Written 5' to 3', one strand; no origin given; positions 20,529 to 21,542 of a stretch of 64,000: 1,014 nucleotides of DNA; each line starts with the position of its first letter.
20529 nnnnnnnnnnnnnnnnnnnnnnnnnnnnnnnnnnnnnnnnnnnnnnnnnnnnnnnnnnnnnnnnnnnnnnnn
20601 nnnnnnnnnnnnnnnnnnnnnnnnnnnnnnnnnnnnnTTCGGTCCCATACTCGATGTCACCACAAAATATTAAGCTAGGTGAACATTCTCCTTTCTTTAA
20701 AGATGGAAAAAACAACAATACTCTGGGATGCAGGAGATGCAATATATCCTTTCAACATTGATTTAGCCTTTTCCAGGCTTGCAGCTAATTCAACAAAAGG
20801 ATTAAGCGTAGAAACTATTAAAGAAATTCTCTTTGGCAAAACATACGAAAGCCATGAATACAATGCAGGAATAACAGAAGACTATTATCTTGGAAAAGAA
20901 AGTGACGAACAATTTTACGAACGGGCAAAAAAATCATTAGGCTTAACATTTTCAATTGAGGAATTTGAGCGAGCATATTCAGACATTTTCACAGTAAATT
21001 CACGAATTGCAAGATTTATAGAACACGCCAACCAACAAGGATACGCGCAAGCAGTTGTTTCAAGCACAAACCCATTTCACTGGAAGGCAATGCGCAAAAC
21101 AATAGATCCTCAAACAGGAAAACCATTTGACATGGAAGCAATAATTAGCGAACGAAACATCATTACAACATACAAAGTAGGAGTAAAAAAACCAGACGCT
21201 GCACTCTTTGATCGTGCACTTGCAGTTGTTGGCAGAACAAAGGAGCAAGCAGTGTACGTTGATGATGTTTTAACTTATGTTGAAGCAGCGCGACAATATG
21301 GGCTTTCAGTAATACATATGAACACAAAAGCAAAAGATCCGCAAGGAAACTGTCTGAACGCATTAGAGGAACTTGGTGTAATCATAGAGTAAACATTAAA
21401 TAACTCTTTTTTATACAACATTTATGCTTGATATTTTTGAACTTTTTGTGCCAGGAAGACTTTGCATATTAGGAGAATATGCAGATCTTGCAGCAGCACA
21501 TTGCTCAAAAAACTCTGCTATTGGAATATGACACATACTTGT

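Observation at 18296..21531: GC-rich horizontally acquired island. A truncated IS transposase heads a B12-binding radical SAM enzyme and a HAD hydrolase, and a GHMP-kinase remnant lies at the far edge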

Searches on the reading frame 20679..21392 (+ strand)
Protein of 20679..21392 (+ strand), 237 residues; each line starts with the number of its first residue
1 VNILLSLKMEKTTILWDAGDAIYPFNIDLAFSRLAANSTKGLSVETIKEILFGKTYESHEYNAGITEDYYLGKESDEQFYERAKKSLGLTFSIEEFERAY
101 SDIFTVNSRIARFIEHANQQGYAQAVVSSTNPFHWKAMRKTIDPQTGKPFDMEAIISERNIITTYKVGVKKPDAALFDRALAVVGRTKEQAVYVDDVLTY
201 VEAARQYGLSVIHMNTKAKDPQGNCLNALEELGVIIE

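Call 4: search_protein_families(library=pfam, proteins=[window:20679-21392:+], max_evalue=0.01)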
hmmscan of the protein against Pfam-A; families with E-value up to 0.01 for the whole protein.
window:20679-21392:+ (237 aa): 3 families
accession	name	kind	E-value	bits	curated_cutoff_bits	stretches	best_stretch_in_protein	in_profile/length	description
PF13419.12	HAD_2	-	7.2e-08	33.2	23.8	1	72-212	42-176/178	Haloacid dehalogenase-like hydrolase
PF00702.32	Hydrolase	-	8.2e-07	30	26.4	1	81-208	76-191/191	haloacid dehalogenase-like hydrolase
PF13242.12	Hydrolase_like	-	0.00095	19.5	22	1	170-218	3-52/75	HAD-hyrolase-like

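Call 8: search_protein_families(library=ncbifam, proteins=[window:20679-21392:+], max_evalue=0.01)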
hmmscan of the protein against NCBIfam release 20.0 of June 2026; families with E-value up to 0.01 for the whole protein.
window:20679-21392:+ (237 aa): 11 families
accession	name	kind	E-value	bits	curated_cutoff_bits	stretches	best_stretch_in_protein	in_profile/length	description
NF006991.0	PRK09456.1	equivalog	9e-14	51.6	295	1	69-218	47-188/199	glucose-1-phosphatase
TIGR02247.1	HAD-1A3-hyp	subfamily_domain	2.6e-09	37.1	125.4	1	14-217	5-198/211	epoxide hydrolase N-terminal domain-like phosphatase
TIGR01509.1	HAD-SF-IA-v3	subfamily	1.6e-08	34.9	29.4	1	162-214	103-154/154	HAD-IA family hydrolase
TIGR02252.1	DREG-2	subfamily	6.1e-07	29.4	155.2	1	161-210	150-200/203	HAD hydrolase, REG-2-like, family IA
TIGR02254.1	YjjG_YfnB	equivalog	2.3e-06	27.2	159.9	1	160-220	141-202/223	YjjG family noncanonical pyrimidine nucleotidase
TIGR02253.1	CTE7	subfamily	7.6e-05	22.6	169.75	1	160-219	139-199/221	TIGR02253 family HAD-type hydrolase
NF053830.1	RUBPPhHalo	equivalog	0.00033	20.4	330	1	161-221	149-210/234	ribulose-1,5-bisphosphate 5-phosphatase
NF006976.0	PRK09449.1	equivalog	0.00097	18.7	183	1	161-220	140-201/225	pyrimidine 5'-nucleotidase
TIGR01990.1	bPGM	equivalog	0.004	17.1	189.4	0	161-212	133-184/187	beta-phosphoglucomutase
TIGR01993.1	Pyr-5-nucltdase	equivalog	0.0057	16.5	142.9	0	168-211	137-180/183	pyrimidine 5'-nucleotidase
TIGR01458.1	HAD-SF-IIA-hyp3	hypoth_equivalog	0.0092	15.3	175.95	0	168-216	176-225/257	TIGR01458 family HAD-type hydrolase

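Call 38: find_related_loci(query=window:20703-21392:+, collection=metagenome_contigs, flank=10000)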
Query window:20703-21392:+ (229 aa) in metagenome_contigs; peptide patterns used: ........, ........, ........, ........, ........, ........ (x = any residue, [..] = any of these).
96 stretches matched a pattern, but none encodes a relative of the query by tblastn (E <= 1e-3).

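Call 45: search_protein_representatives(protein=window:20703-21392:+)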
Query: 229 residues. Proteins with E-value up to 0.001 (for the whole library): 1488; up to 1e-10: 85; up to 1e-30: 7. The best 150 are listed.
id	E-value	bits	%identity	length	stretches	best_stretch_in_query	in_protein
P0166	1.4e-147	505.3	100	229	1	1-229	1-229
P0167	7.3e-42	159.9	41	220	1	4-221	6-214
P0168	1.8e-41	158.6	43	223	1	2-226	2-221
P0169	1.2e-40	155.9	43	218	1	5-221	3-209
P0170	8.0e-40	153.2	42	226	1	4-221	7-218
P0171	1.5e-34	136.0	37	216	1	3-222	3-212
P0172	6.6e-34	133.9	35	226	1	6-224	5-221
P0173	5.1e-29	117.9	37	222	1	6-223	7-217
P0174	1.0e-25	107.1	38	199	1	41-220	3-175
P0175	5.4e-25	104.7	33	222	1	7-222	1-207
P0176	1.7e-18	83.5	35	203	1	5-210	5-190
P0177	1.9e-18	83.3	34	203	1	6-204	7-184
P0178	4.8e-17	78.8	30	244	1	4-224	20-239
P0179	1.4e-16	77.3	34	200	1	45-208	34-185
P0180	1.1e-15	74.3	32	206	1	5-207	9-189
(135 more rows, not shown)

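Call 49: find_related_loci(query=A6, collection=genome_contigs, flank=8000)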
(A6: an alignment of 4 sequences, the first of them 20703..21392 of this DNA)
Query A6 (229 aa) in genome_contigs; peptide patterns used: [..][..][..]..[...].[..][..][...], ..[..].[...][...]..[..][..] (x = any residue, [..] = any of these).
78 stretches matched a pattern; 12 encode a relative of the query (tblastn E <= 1e-3); 12 distinct loci.
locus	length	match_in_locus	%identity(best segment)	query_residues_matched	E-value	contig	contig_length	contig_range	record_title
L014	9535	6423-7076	40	3-228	3e-53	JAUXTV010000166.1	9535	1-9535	MAG: Candidatus Woesearchaeota archaeon isolate C13_metabat.bin.27_sub C13_k141_187146, whole genome shotgun sequence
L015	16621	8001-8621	36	5-218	2e-40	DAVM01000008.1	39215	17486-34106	MAG TPA_asm: Candidatus Woesearchaeota archaeon UBA489 UBA489_contig_11746, whole genome shotgun sequence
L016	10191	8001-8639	33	5-224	9e-38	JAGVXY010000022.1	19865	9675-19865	Candidatus Woesearchaeota archaeon isolate RIFOXYB1_FULL_34_13 rifoxyb1_full_scaffold_912, whole genome shotgun sequence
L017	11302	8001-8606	24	1-228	2e-10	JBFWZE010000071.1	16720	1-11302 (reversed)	MAG: Dehalococcoidia bacterium isolate CA_2019_TPBS_180 NODE_14965_length_16720_cov_14.768698_TPBS, whole genome shotgun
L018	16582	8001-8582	24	5-221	5e-9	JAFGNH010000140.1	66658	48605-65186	MAG: Anaerolineales bacterium isolate Zod_Metabat.534 k87_6960912, whole genome shotgun sequence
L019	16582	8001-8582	23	5-224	8e-8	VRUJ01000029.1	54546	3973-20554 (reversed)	MAG: Chloroflexota bacterium isolate MohnsGC08_bin188 NODE_29_length_54546_cov_50.936441, whole genome shotgun sequence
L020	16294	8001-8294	26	98-201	4e-6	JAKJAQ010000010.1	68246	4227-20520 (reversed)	MAG: Candidatus Dependentiae bacterium isolate UR.bin19 NODE_10_length_68246_cov_3.243821, whole genome shotgun sequence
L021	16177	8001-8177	29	153-211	7e-6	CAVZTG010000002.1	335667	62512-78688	MAG: Terriglobales bacterium isolate MFD09671.bin.2.91 genome assembly, contig: contig_10442, whole genome shotgun seque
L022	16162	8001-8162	31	152-205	3e-5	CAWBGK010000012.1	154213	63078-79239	MAG: uncultured Chloroflexia bacterium isolate MFD04716.bin.2.192 genome assembly, contig: contig_41603, whole genome sh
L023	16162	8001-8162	35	153-206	7e-5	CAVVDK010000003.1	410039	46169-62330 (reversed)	MAG: uncultured Bacteroidetes bacterium isolate MFD02416.bin.2.123 genome assembly, contig: contig_10873, whole genome s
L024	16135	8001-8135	36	161-205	7e-5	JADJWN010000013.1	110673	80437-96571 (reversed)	MAG: Saprospiraceae bacterium isolate Kalu_18-Q3-R12-55_BAT3C.288 tig00006707-10-1107800, whole genome shotgun sequence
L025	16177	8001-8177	31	146-204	1e-4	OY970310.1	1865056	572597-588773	MAG: Candidatus Babeliales bacterium isolate MFD05512.bin.c.16 genome assembly, chromosome: 1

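Call 54: search_protein_families(library=pfam, proteins=[L016:13-1200:+, L016:1202-2752:-, L016:2860-3963:-, L016:3995-4594:-, L016:4656-5360:-, L016:5393-6853:-, L016:6960-7955:+, L016:7983-8651:+, L016:8963-9580:+, L016:9585-10133:-], max_evalue=0.001)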
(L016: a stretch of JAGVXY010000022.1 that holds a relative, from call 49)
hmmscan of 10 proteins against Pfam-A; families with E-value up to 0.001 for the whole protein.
L016:13-1200:+ (395 aa): 1 family
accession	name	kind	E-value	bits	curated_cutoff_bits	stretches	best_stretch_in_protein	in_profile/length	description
PF04055.27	Radical_SAM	-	4.7e-20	72.9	29.5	1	67-227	4-166/166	Radical SAM superfamily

L016:1202-2752:- (516 aa): 4 families
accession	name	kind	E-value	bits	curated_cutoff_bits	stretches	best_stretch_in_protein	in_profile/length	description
PF01943.22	Polysacc_synt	-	6.7e-30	104.9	28.2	1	15-295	4-272/274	Polysaccharide biosynthesis protein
PF13440.11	Polysacc_synt_3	-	1.6e-22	80.5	23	1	37-347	2-292/293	Polysaccharide biosynthesis protein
PF01554.23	MatE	-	2.1e-19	70.2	24.9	2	237-396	1-161/161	MatE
PF03023.19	MurJ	-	0.00015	20.9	27.4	1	90-457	63-435/451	Lipid II flippase MurJ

L016:2860-3963:- (367 aa): 5 families
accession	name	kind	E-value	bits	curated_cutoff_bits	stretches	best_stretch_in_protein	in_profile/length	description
PF01041.23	DegT_DnrJ_EryC1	-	1e-119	400.4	19.8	1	16-362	4-359/360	DegT/DnrJ/EryC1/StrS aminotransferase family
PF00266.25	Aminotran_5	-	4.2e-08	33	21.5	1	57-165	67-183/371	Aminotransferase class-V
PF01053.26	Cys_Met_Meta_PP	-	8.3e-08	31.6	27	1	40-166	56-182/381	Cys/Met metabolism PLP-dependent enzyme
PF00155.27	Aminotran_1_2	-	1.7e-07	31.2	19.7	1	41-158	47-186/361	Aminotransferase class I and II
PF01212.27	Beta_elim_lyase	-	4.4e-06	26.7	27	1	37-163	33-174/288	Beta-eliminating lyase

L016:3995-4594:- (199 aa): 0 families

L016:4656-5360:- (234 aa): 3 families
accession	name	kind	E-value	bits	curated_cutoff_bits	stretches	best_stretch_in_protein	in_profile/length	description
PF00483.29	NTP_transferase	-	2.4e-15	57.2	21.2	1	5-193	1-199/245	Nucleotidyl transferase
PF12804.13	NTP_transf_3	-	2.4e-12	47.7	27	1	6-189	1-144/160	MobA-like NTP transferase domain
PF01128.25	IspD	-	1.5e-06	28.6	27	1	6-104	3-98/221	2-C-methyl-D-erythritol 4-phosphate cytidylyltransferase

L016:5393-6853:- (486 aa): 3 families
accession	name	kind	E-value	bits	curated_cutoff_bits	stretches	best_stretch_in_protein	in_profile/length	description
PF04055.27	Radical_SAM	-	7.9e-26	91.6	29.5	1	194-359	3-166/166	Radical SAM superfamily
PF02310.24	B12-binding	-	1.2e-15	57.9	32.1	1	14-116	12-120/121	B12 binding domain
PF19864.5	Radical_SAM_N2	-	1.9e-05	24.6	29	1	78-126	84-131/151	Radical SAM proteins, N-terminal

L016:6960-7955:+ (331 aa): 3 families
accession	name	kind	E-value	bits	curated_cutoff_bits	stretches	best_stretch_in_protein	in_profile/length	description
PF01408.29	GFO_IDH_MocA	-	4e-21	76.4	24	1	6-118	3-119/120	Oxidoreductase family, NAD-binding Rossmann fold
PF22725.1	GFO_IDH_MocA_C3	-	2.4e-11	44.1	27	1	128-235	2-122/124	GFO/IDH/MocA C-terminal domain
PF02894.22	GFO_IDH_MocA_C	-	0.00018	21.8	22.9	1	134-325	4-213/218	Oxidoreductase family, C-terminal alpha/beta domain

L016:7983-8651:+ (222 aa): 2 families
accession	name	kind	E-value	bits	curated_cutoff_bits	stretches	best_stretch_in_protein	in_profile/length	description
PF00702.32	Hydrolase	-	0.0001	23.2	26.4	1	7-183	3-180/191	haloacid dehalogenase-like hydrolase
PF13419.12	HAD_2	-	0.00011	22.8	23.8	1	95-195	77-173/178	Haloacid dehalogenase-like hydrolase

L016:8963-9580:+ (205 aa): 4 families
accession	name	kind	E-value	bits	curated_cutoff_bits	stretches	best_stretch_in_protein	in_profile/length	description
PF00132.30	Hexapep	-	5.9e-23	80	27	2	134-168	2-36/36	Bacterial transferase hexapeptide (six repeats)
PF25084.1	LbH_EIF2B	-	6.8e-11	42.6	54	2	28-113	7-93/105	EIF2B subunit epsilon LbH domain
PF14602.12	Hexapep_2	-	6.7e-08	32.6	27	1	134-168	2-34/34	Hexapeptide repeat of succinyl-transferase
PF25087.1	GMPPB_C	-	0.00084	19.4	39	0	134-166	11-43/110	GMPPB C-terminal domain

L016:9585-10133:- (182 aa): 0 families

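Call 55: search_protein_families(library=pfam, proteins=[L015:3847-4938:-, L015:4980-5480:-, L015:5508-6731:-, L015:6746-7819:-, L015:7971-8657:+, L015:8728-9684:+, L015:9685-10698:-, L015:10730-11572:-, L015:11574-12824:-, L015:2335-3846:+], max_evalue=0.001)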
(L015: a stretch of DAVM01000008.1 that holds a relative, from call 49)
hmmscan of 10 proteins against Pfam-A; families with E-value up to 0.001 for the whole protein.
L015:3847-4938:- (363 aa): 5 families
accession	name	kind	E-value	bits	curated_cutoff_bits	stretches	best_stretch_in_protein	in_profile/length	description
PF01041.23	DegT_DnrJ_EryC1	-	3.1e-117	392.2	19.8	1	15-356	3-359/360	DegT/DnrJ/EryC1/StrS aminotransferase family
PF00155.27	Aminotran_1_2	-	9.7e-10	38.6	19.7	1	35-164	41-193/361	Aminotransferase class I and II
PF01053.26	Cys_Met_Meta_PP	-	8e-08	31.7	27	1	40-162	56-179/381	Cys/Met metabolism PLP-dependent enzyme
PF01212.27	Beta_elim_lyase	-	0.00014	21.7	27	1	34-159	30-171/288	Beta-eliminating lyase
PF00266.25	Aminotran_5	-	0.00015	21.3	21.5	1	36-190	43-207/371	Aminotransferase class-V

L015:4980-5480:- (166 aa): 3 families
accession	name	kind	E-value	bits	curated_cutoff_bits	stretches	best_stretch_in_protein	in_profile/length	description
PF07883.17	Cupin_2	-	1.9e-08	34.3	27.2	1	65-134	8-61/70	Cupin domain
PF00190.28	Cupin_1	-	3.9e-06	27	22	1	60-143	39-115/151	Cupin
PF14667.12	Polysacc_synt_C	-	5.5e-05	23.7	28.7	0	59-139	22-95/111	Polysaccharide biosynthesis C-terminal domain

L015:5508-6731:- (407 aa): 7 families
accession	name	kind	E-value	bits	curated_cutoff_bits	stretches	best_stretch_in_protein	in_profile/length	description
PF08484.17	Methyltransf_14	-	5.6e-59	199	23.5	1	244-401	2-160/160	C-methyltransferase C-terminal domain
PF13489.12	Methyltransf_23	-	9.2e-24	84.5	27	1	79-236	4-161/164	Methyltransferase domain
PF08421.16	Methyltransf_13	-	8.1e-21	74.4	31.3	1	3-64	1-62/62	Putative zinc binding domain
PF08242.18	Methyltransf_12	-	2.1e-12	48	30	1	101-193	1-98/98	Methyltransferase domain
PF08241.18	Methyltransf_11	-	1.9e-10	41.7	21.2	1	101-195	1-95/95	Methyltransferase domain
PF13649.12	Methyltransf_25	-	1.2e-06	29.6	27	1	100-191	1-97/97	Methyltransferase domain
PF13847.12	Methyltransf_31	-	2.6e-06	27.6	27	1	95-199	2-113/145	Methyltransferase domain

L015:6746-7819:- (357 aa): 5 families
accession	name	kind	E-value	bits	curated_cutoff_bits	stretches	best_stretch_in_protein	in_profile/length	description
PF01370.27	Epimerase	-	1.7e-41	142.6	20.9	1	30-272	2-240/240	NAD dependent epimerase/dehydratase family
PF16363.11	GDP_Man_Dehyd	-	1.1e-29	104.4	27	1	30-333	1-324/332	GDP-mannose 4,6 dehydratase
PF01073.25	3Beta_HSD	-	2.3e-13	50.2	22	1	31-250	2-219/280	3-beta hydroxysteroid dehydrogenase/isomerase family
PF07993.18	NAD_binding_4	-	1.1e-09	38.3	20.1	1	92-235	84-236/258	Male sterility protein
PF02719.21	Polysacc_synt_2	-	0.00011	21.9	20.2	0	30-147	2-128/293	Polysaccharide biosynthesis protein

L015:7971-8657:+ (228 aa): 2 families
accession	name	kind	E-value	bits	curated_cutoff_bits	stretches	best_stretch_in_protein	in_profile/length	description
PF13419.12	HAD_2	-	1.9e-06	28.5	23.8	1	88-205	61-178/178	Haloacid dehalogenase-like hydrolase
PF00702.32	Hydrolase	-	0.00024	22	26.4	1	12-187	4-179/191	haloacid dehalogenase-like hydrolase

L015:8728-9684:+ (318 aa): 2 families
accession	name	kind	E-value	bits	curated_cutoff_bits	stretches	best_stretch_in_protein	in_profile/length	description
PF00535.33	Glycos_transf_2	-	7.5e-15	55.7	23.3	1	5-149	1-142/168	Glycosyl transferase family 2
PF13641.12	Glyco_tranf_2_3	-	4.8e-05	23.9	27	1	4-218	3-222/230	Glycosyltransferase like family 2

L015:9685-10698:- (337 aa): 2 families
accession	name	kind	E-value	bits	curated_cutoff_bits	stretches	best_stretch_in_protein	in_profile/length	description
PF00551.24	Formyl_trans_N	-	2.3e-15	57.3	26.1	1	8-174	4-171/181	Formyl transferase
PF02911.23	Formyl_trans_C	-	1.8e-13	51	21.1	1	216-312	2-93/100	Formyl transferase, C-terminal domain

L015:10730-11572:- (280 aa): 4 families
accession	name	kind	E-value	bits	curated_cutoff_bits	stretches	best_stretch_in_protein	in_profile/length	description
PF02882.25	THF_DHG_CYH_C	-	2.4e-64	215.9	27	1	125-276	6-159/160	Tetrahydrofolate dehydrogenase/cyclohydrolase, NAD(P)-binding domain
PF00763.28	THF_DHG_CYH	-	1.7e-39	135.1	32.8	1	6-117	1-115/115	Tetrahydrofolate dehydrogenase/cyclohydrolase, catalytic domain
PF01262.27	AlaDh_PNT_C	-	4.3e-05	23.5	23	1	179-228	73-131/214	Alanine dehydrogenase/PNT, C-terminal domain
PF01488.26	Shikimate_DH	-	0.00061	20.3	24.3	0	156-220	37-99/138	Shikimate / quinate 5-dehydrogenase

L015:11574-12824:- (416 aa): 3 families
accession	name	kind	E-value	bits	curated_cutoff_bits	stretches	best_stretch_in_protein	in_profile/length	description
PF00464.25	SHMT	-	4e-155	516.8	27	1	5-381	1-399/399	Serine hydroxymethyltransferase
PF00155.27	Aminotran_1_2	-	2.1e-15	57.2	19.7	1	77-367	53-352/361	Aminotransferase class I and II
PF01212.27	Beta_elim_lyase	-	1.4e-05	25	27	1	62-341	28-274/288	Beta-eliminating lyase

L015:2335-3846:+ (503 aa): 5 families
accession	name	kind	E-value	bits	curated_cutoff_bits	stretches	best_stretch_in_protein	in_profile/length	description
PF01943.22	Polysacc_synt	-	2.9e-34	119.2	28.2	1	7-289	1-273/274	Polysaccharide biosynthesis protein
PF01554.23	MatE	-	3.5e-17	63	24.9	2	230-388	1-160/161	MatE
PF13440.11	Polysacc_synt_3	-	1.3e-13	51.3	23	1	33-336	3-288/293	Polysaccharide biosynthesis protein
PF03023.19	MurJ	-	2.6e-09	36.6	27.4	1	76-464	52-446/451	Lipid II flippase MurJ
PF23488.1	YKL065W-A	-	0.00034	21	27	0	467-492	39-64/73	YKL065W-A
